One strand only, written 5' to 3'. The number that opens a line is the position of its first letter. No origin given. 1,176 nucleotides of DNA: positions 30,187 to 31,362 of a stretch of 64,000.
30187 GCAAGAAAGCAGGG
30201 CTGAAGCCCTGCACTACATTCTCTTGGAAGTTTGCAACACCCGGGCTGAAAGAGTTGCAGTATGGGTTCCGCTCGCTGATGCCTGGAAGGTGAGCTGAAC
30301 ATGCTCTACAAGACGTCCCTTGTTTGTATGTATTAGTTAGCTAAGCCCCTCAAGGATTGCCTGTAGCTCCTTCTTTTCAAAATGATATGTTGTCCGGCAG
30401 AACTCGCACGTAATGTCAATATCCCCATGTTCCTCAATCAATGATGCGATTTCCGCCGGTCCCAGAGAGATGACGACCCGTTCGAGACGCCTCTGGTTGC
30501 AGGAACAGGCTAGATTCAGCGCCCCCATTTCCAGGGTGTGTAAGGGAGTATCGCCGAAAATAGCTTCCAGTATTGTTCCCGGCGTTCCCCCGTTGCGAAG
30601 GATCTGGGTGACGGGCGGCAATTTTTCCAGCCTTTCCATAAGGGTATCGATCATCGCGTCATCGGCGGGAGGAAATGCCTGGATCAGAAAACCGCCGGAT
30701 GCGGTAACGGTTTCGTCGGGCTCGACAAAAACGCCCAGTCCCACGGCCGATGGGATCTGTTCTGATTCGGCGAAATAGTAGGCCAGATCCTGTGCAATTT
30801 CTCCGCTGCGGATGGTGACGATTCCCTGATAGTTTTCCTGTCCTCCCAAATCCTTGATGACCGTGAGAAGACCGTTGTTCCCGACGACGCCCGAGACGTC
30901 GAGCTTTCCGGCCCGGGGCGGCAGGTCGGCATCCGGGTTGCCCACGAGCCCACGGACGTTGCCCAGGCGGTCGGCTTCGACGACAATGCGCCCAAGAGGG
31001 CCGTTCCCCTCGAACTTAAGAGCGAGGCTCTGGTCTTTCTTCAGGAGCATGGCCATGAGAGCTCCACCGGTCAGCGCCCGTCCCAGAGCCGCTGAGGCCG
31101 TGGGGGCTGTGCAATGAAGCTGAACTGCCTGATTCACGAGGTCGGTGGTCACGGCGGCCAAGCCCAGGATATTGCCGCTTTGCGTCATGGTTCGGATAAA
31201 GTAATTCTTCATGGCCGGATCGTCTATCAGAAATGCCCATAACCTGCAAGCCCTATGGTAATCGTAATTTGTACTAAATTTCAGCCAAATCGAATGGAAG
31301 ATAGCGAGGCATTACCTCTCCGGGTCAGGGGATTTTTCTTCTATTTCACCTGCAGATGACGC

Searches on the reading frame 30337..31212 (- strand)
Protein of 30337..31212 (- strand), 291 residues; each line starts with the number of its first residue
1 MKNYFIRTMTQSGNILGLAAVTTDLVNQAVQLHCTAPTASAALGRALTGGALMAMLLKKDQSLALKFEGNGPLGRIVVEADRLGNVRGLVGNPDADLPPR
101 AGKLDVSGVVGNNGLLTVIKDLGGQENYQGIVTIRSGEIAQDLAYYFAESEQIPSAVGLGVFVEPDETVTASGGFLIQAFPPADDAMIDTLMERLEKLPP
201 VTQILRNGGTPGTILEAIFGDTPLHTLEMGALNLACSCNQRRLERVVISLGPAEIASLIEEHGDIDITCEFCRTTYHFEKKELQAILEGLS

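Call 35: search_protein_families(library=pfam, proteins=[window:30337-31212:-])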
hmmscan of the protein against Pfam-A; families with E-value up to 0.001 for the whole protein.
window:30337-31212:- (291 aa): 1 family
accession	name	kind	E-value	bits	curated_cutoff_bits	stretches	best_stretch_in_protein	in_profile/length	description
PF01430.24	HSP33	-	6e-90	301.8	21.4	1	4-279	2-273/273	Hsp33 protein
